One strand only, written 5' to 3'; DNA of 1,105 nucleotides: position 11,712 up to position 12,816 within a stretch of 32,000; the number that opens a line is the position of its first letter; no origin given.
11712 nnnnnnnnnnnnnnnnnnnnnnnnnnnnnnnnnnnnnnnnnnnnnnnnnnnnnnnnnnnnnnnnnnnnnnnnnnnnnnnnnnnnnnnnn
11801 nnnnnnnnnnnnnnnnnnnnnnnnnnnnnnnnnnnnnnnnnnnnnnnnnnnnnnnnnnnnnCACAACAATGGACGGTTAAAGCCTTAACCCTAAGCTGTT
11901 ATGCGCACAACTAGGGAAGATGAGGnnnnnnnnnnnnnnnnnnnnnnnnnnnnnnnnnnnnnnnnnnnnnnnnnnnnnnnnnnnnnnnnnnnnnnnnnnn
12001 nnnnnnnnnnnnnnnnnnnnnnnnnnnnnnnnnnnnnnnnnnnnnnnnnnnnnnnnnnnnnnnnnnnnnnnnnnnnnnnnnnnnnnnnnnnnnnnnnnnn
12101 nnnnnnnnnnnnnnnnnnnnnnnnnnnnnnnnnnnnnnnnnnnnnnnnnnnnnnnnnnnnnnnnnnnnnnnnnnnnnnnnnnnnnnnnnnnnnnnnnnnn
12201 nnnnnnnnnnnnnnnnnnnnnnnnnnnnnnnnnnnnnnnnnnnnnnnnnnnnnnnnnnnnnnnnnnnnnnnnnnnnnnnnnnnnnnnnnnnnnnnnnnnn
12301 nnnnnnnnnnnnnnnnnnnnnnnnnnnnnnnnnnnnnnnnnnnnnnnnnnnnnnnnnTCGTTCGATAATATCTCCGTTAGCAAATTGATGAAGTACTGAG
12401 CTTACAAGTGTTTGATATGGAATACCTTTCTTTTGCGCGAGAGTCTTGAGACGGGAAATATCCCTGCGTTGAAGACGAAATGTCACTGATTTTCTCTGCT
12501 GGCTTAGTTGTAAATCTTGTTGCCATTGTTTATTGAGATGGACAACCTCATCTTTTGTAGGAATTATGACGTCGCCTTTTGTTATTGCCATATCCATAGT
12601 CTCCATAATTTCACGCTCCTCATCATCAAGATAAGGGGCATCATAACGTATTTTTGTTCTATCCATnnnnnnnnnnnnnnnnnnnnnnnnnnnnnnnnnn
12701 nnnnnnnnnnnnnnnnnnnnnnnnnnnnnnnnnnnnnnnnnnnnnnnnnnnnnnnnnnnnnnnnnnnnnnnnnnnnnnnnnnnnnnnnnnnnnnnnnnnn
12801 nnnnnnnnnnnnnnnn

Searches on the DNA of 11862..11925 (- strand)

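Call 74: build_rna_model(alignment_id=A11, structure=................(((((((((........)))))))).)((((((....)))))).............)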
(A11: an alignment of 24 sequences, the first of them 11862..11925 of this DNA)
Model R1 built from alignment A11 (24 sequences, 72 columns); structure: as given.
model positions 64; base pairs 15; branch points 1; effective number of sequences 5.57; information 0.875 bits per position. Calibrated on 0.2 Mb of random sequence (short: E-values are rough).
structure used (alignment columns):
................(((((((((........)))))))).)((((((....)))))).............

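Call 75: search_with_rna_model(model_id=R1, sources=[window, L001, L002, L004, L005, L006, L007, L008, L011, L012, L013, L016, L018, L020, L024, L027, L028, L031, L033, L034, L035, L037, L038, L039, L041, L048], max_evalue=1, make_alignment=true)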
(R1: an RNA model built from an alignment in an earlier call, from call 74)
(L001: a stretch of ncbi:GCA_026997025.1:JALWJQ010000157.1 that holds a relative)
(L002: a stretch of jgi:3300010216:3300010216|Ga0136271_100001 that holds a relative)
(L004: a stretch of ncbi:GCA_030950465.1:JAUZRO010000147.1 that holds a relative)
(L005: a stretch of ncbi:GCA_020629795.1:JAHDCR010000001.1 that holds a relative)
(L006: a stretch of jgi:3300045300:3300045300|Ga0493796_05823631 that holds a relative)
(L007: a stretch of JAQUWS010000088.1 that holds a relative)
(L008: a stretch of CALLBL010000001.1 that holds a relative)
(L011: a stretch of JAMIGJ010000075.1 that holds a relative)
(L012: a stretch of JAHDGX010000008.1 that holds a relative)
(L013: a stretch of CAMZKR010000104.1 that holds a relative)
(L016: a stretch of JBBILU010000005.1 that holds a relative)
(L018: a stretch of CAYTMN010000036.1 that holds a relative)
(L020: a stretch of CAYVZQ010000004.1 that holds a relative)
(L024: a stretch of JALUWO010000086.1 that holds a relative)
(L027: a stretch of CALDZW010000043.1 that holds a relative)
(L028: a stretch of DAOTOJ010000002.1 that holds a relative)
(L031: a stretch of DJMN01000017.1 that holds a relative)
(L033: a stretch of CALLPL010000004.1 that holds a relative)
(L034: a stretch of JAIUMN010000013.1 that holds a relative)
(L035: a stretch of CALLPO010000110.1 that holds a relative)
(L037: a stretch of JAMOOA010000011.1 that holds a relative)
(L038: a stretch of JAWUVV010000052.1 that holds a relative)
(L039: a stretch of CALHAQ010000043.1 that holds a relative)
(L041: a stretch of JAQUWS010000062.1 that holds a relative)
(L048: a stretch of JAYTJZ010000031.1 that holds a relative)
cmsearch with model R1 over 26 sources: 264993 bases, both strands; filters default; matches with E-value up to 1: 32.
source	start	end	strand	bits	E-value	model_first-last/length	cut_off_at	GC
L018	5680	5743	+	83.5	5e-23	1-64/64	no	0.44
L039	3621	3684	-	82.5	1e-22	1-64/64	no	0.41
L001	1598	1661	+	82.1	1.3e-22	1-64/64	no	0.44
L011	6117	6180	+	81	2.9e-22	1-64/64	no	0.44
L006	9914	9977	+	79.4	9.3e-22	1-64/64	no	0.44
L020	3588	3651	-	79.2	1.1e-21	1-64/64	no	0.39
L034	1591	1654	+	79.1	1.2e-21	1-64/64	no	0.41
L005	9905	9968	+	78.5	1.8e-21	1-64/64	no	0.45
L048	3763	3826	-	77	5.3e-21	1-64/64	no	0.47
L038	4858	4921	-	76.7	6.3e-21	1-64/64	no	0.42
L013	2939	3003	+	76.3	8.6e-21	1-64/64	no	0.35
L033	7225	7287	+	76.2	9.1e-21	1-64/64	no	0.41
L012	5105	5168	+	74.1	4.2e-20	1-64/64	no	0.45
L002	9909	9972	+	73.6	6e-20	1-64/64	no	0.42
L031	183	247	-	72.8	1.1e-19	1-64/64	no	0.29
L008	3327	3393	-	72.2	1.7e-19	1-64/64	no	0.36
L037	7634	7700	+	66.7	8.6e-18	1-64/64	no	0.43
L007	2233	2297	-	66.5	1e-17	1-64/64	no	0.34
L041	674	738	+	66.5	1e-17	1-64/64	no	0.34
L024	581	640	-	64.8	3.4e-17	1-64/64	no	0.37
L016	4190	4253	-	54.6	5.4e-14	1-64/64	no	0.28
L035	1164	1224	+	51.1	6.6e-13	1-64/64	no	0.34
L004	9897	9955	+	49.1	2.9e-12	1-64/64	no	0.32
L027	5056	5115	+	47.7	7.6e-12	1-64/64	no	0.32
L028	595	646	-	23.5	0.0003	1-64/64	no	0.4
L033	7147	7208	-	16.3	0.053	1-64/64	no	0.26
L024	552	619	+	15.5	0.09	1-64/64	no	0.25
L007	2364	2424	+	13.9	0.3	1-64/64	no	0.26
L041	527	585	-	12.9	0.6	1-64/64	no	0.31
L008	3415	3468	+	12.5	0.8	1-64/64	no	0.33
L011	4637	4686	-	12.3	0.95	1-64/64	no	0.18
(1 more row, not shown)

Alignment A12: 32 matches aligned to the model, 92 columns, each read 5' to 3' on its own strand. Consensus structure (alignment columns), stored with it:
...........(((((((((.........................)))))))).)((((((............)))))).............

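Call 76: search_with_rna_model(model_id=R1, sources=[window, L001, L002, L004, L005, L006, L007, L008, L011, L012, L013, L016, L018, L020, L024, L027, L031, L033, L034, L035, L037, L038, L039, L048], max_evalue=1e-8, make_alignment=true)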
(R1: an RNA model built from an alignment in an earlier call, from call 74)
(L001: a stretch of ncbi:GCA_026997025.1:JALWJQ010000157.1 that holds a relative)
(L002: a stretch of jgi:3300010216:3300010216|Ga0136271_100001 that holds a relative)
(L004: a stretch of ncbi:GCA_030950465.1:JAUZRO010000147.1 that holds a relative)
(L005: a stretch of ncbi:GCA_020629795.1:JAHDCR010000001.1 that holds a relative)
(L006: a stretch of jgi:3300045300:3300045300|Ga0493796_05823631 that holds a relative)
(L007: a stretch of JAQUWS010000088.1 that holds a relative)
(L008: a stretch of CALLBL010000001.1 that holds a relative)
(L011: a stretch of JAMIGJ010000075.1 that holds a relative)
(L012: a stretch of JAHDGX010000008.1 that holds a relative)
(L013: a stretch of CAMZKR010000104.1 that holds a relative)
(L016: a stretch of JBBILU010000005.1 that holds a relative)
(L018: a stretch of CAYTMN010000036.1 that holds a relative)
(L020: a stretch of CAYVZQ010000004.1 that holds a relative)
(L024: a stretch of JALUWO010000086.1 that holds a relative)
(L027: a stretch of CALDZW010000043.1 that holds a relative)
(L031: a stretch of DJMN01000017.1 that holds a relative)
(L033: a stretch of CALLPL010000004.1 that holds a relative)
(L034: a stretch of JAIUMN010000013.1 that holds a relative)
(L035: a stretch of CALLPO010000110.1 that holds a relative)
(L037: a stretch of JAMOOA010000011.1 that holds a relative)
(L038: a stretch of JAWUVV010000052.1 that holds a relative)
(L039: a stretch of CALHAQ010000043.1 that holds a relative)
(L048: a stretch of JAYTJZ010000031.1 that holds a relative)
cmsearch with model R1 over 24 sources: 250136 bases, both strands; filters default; matches with E-value up to 1e-8: 24.
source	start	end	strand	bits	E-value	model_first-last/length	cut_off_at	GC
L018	5680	5743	+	83.5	4.7e-23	1-64/64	no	0.44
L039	3621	3684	-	82.5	9.7e-23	1-64/64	no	0.41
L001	1598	1661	+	82.1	1.2e-22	1-64/64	no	0.44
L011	6117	6180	+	81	2.7e-22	1-64/64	no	0.44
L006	9914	9977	+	79.4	8.8e-22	1-64/64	no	0.44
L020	3588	3651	-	79.2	1e-21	1-64/64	no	0.39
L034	1591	1654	+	79.1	1.1e-21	1-64/64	no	0.41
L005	9905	9968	+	78.5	1.7e-21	1-64/64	no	0.45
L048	3763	3826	-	77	5e-21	1-64/64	no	0.47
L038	4858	4921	-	76.7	5.9e-21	1-64/64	no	0.42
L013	2939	3003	+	76.3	8.1e-21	1-64/64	no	0.35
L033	7225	7287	+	76.2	8.6e-21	1-64/64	no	0.41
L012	5105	5168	+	74.1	3.9e-20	1-64/64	no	0.45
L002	9909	9972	+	73.6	5.7e-20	1-64/64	no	0.42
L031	183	247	-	72.8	1e-19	1-64/64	no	0.29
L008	3327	3393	-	72.2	1.6e-19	1-64/64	no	0.36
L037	7634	7700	+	66.7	8.1e-18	1-64/64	no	0.43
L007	2233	2297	-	66.5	9.7e-18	1-64/64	no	0.34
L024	581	640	-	64.8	3.2e-17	1-64/64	no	0.37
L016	4190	4253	-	54.6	5.1e-14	1-64/64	no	0.28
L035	1164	1224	+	51.1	6.2e-13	1-64/64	no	0.34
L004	9897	9955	+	49.1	2.7e-12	1-64/64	no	0.32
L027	5056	5115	+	47.7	7.1e-12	1-64/64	no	0.32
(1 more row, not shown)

Alignment A13: 24 matches aligned to the model, 67 columns, each read 5' to 3' on its own strand. Consensus structure (alignment columns), stored with it:
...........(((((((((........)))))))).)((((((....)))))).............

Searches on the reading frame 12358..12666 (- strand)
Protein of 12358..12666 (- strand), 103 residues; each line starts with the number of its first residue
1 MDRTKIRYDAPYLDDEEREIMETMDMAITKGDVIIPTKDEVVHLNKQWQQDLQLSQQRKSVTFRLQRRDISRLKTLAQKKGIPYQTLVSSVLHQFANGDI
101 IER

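Call 47: search_protein_families(library=pfam, max_evalue=0.01, proteins=[window:12358-12666:-])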
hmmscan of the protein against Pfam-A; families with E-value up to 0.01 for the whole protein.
seq(103 aa): 1 family
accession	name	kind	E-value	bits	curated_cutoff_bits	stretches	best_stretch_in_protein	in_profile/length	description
PF12441.14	CopG_antitoxin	-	2.4e-07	31.9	28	1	42-94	25-78/79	CopG antitoxin of type II toxin-antitoxin system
